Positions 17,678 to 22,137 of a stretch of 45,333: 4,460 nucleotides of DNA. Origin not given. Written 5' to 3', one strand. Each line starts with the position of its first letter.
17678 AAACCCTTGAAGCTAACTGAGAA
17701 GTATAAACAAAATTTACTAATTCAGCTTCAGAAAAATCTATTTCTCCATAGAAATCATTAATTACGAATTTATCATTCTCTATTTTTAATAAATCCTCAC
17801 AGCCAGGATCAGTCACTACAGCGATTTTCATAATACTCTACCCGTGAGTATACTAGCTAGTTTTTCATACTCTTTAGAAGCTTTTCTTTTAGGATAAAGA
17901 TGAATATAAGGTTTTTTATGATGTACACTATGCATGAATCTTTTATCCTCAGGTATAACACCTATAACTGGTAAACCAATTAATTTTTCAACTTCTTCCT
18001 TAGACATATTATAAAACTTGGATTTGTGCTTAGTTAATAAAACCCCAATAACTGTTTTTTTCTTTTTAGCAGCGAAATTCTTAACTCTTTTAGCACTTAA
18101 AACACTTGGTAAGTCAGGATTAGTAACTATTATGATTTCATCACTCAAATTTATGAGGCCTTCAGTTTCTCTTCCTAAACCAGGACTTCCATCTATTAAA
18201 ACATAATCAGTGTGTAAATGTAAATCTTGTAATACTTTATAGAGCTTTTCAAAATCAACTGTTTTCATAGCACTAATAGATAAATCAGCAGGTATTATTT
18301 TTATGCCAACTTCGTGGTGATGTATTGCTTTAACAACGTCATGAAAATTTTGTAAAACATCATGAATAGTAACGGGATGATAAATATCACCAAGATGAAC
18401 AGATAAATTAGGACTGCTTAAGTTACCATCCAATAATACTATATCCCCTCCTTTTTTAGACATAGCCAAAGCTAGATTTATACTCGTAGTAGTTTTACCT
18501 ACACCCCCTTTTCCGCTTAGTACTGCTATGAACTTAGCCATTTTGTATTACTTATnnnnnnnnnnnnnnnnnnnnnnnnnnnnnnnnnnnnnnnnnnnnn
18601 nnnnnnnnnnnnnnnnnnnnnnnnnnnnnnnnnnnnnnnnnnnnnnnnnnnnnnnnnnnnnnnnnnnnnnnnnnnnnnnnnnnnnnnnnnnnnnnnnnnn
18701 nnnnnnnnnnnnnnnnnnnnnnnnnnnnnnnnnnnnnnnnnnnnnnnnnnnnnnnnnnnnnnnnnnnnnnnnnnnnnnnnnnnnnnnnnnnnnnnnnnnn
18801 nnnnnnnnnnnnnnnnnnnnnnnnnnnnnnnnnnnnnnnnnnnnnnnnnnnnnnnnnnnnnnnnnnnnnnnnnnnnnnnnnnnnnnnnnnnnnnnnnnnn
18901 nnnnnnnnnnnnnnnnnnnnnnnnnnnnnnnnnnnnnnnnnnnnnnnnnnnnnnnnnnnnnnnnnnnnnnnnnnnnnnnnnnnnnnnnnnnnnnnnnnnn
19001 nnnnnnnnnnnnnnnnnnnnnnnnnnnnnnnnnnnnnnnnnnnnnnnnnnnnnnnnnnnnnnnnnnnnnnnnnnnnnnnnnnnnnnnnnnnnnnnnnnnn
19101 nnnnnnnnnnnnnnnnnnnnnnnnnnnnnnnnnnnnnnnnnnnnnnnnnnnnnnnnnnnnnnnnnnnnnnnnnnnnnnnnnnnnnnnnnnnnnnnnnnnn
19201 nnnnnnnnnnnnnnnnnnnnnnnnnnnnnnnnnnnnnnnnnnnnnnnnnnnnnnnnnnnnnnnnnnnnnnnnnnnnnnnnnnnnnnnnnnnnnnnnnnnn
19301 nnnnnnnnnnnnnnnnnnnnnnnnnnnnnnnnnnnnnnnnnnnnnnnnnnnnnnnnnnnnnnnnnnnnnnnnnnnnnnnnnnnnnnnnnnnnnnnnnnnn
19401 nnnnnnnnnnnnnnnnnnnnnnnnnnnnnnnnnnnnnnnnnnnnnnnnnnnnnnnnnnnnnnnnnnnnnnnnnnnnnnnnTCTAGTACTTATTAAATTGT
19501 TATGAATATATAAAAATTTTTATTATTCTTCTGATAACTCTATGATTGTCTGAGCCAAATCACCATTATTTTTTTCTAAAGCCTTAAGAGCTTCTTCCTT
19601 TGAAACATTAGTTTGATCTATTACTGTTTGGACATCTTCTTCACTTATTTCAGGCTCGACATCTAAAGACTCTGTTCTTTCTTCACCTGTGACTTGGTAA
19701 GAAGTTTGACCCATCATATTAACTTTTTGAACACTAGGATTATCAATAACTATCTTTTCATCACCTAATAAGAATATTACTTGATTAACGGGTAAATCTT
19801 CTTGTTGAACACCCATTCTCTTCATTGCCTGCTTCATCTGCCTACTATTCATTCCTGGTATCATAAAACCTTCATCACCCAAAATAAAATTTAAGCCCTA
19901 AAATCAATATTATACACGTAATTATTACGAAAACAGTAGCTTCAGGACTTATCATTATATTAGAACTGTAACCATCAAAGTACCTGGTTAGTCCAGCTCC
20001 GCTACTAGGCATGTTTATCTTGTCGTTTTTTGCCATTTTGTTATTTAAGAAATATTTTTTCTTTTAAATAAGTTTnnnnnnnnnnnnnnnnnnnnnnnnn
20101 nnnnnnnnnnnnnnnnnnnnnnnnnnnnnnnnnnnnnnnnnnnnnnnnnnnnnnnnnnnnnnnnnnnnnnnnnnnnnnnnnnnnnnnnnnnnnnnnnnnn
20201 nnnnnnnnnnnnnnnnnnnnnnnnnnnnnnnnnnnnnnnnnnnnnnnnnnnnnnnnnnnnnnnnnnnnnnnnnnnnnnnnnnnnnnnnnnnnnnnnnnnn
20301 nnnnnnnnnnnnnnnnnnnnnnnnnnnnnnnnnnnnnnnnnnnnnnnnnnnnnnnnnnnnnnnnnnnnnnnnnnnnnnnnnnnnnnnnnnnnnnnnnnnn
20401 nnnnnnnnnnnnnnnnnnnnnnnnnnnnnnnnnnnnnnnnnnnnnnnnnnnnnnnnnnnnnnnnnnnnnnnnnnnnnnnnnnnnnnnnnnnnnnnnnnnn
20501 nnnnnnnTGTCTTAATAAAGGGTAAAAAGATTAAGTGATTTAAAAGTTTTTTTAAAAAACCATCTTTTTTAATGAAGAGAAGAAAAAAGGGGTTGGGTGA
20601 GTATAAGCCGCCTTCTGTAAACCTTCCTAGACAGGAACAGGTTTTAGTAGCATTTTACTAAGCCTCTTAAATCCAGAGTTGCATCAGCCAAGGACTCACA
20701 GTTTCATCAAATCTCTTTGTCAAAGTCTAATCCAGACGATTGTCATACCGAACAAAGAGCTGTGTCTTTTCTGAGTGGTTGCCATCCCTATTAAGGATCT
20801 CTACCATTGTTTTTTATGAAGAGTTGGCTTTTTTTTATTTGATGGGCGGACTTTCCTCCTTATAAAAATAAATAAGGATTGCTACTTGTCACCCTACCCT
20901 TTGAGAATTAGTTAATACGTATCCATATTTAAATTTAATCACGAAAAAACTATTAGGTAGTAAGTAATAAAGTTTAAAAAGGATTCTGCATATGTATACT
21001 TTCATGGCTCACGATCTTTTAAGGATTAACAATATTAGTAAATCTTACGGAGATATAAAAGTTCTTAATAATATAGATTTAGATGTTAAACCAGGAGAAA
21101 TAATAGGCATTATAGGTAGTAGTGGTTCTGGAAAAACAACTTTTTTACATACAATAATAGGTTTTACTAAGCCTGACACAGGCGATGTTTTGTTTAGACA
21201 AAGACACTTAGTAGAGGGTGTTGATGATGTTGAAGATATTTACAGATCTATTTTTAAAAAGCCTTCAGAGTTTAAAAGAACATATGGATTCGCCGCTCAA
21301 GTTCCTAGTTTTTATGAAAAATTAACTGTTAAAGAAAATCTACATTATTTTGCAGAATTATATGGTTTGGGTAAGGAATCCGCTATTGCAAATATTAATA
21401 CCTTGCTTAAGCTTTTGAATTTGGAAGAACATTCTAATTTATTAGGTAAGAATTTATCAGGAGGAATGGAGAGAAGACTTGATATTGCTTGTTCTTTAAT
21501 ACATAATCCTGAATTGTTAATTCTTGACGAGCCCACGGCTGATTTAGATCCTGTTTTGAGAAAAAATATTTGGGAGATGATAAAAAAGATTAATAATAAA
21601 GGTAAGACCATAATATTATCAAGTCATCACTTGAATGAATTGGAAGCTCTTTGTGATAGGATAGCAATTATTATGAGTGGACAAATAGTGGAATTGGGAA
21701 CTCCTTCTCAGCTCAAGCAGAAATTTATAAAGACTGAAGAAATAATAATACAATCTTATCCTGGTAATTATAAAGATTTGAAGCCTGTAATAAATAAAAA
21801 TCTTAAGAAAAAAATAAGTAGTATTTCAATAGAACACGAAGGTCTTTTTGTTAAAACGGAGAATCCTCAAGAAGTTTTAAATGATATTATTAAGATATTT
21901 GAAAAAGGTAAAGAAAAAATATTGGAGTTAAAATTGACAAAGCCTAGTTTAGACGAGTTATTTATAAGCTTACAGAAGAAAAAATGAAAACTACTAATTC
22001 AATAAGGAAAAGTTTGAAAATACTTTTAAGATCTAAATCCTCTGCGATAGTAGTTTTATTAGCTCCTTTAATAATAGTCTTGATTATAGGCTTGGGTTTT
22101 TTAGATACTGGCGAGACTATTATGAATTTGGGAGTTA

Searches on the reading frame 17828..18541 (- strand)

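Call 18: search_protein_families(library=pfam, proteins=[window:17828-18541:-], max_evalue=0.1)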
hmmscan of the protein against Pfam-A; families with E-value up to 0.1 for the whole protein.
window:17828-18541:- (237 aa): 14 families
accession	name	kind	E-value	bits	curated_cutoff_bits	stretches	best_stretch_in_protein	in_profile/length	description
PF10609.15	ParA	-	3e-22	79.7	27.1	1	3-230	4-243/246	NUBPL iron-transfer P-loop NTPase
PF01656.29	CbiA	-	3.7e-21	75.8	25.4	1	5-211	1-124/125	CobQ/CobB/MinD/ParA nucleotide binding domain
PF13614.12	AAA_31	-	9.1e-18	65.2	27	1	3-147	2-154/177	AAA domain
PF00142.24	Fer4_NifH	-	3.7e-11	43.4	25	1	8-230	5-242/271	4Fe-4S iron sulfur cluster binding proteins, NifH/frxC family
PF13500.12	AAA_26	-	3.1e-06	27.6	27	1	131-201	126-193/198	AAA domain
PF06564.18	CBP_BcsQ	-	6.9e-06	26.2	21.3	1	7-230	6-231/234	Cellulose biosynthesis protein BcsQ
PF02374.21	ArsA_ATPase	-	8.6e-06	25.6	24.3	1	7-37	5-35/305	Anion-transporting ATPase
PF20720.3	nSTAND3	-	0.00011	22.4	27.2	1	5-37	19-51/155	Novel STAND NTPase 3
PF09140.17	MipZ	-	0.00023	21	20.7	1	5-121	3-109/262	ATPase MipZ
PF13481.12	AAA_25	-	0.002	18.2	27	1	3-32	33-61/195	AAA domain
PF07015.17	VirC1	-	0.0065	16.3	24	0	3-41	2-40/231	VirC1 protein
PF00448.28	SRP54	-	0.038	14.1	22.7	0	5-36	3-34/196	SRP54-type protein, GTPase domain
PF05496.18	RuvB_N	-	0.076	13.2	27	0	110-129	32-51/159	Holliday junction DNA helicase RuvB P-loop domain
PF01583.26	APS_kinase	-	0.081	13.4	21.1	0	5-51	4-50/152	Adenylylsulphate kinase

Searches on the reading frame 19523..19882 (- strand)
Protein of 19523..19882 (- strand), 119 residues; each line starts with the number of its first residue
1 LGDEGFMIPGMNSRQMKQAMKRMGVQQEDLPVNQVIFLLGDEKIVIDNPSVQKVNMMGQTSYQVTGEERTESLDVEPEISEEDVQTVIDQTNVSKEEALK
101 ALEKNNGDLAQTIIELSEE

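Call 18: search_protein_families(library=pfam, proteins=[window:19523-19882:-], max_evalue=0.1)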
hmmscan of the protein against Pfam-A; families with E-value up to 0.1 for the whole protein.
window:19523-19882:- (119 aa): 6 families
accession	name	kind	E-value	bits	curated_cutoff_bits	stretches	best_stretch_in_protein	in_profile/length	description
PF01849.23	NAC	-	5.2e-13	49.1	21.3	1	14-70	2-56/57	NAC domain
PF19026.7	UBA_HYPK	-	4.8e-08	32.7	27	1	79-116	3-40/41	HYPK UBA domain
PF14555.12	UBA_4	-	0.012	15.9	21.8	1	81-110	1-30/43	UBA-like domain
PF02845.22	CUE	-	0.019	15.1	21.1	0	92-118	14-40/42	CUE domain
PF09269.16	DUF1967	-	0.072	13.6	27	0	79-104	14-39/70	Domain of unknown function (DUF1967)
PF02244.21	Propep_M14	-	0.077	13.6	22.1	0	52-90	34-72/73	Carboxypeptidase activation peptide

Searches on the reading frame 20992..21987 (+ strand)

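Call 18: search_protein_families(library=pfam, proteins=[window:20992-21987:+], max_evalue=0.1)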
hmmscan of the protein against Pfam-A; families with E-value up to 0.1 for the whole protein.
window:20992-21987:+ (331 aa): 16 families
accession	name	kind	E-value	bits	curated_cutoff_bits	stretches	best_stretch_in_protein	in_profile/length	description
PF00005.33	ABC_tran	-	9.6e-30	104.4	25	1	25-183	1-137/137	ABC transporter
PF13304.12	AAA_21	-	7.8e-11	43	27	1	155-217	238-303/304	AAA domain, putative AbiEii toxin, Type IV TA system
PF13732.12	DrrA1-3_C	-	1e-05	26.5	27.4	1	236-326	1-79/81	ATP-binding protein DrrA1-3-like, C-terminal domain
PF02463.25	SMC_N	-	1.5e-05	25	40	1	143-218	125-203/220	RecF/RecN/SMC N terminal domain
PF25199.1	nSTAND_NTPase5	-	0.0031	17.8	34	0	33-81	39-88/145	Novel STAND NTPase 5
PF13479.12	AAA_24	-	0.0041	17.4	27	0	38-59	5-23/195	AAA domain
PF13401.12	AAA_22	-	0.0067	17.2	27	1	37-202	7-109/130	AAA domain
PF00485.24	PRK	-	0.0081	16.4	22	1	37-55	1-19/196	Phosphoribulokinase / Uridine kinase family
PF01580.24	FtsK_SpoIIIE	-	0.02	14.8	24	1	37-56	41-60/221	FtsK/SpoIIIE family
PF03205.20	MobB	-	0.021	15.2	26.6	1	37-58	1-22/133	Molybdopterin guanine dinucleotide synthesis protein B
PF15079.11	Tsc35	-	0.022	14.8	27.7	1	259-328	16-85/205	Testis-specific protein 35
PF13555.12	AAA_29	-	0.025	14.8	27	1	30-54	17-41/61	P-loop containing region of AAA domain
PF19993.5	DO-GTPase2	-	0.031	14.4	27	1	37-54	2-19/226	Double-GTPase 2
PF01926.29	MMR_HSR1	-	0.046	14.3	21.9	0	38-76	2-39/113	50S ribosome-binding GTPase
PF00931.28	NB-ARC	-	0.064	12.9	23.5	0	33-56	17-39/248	NB-ARC domain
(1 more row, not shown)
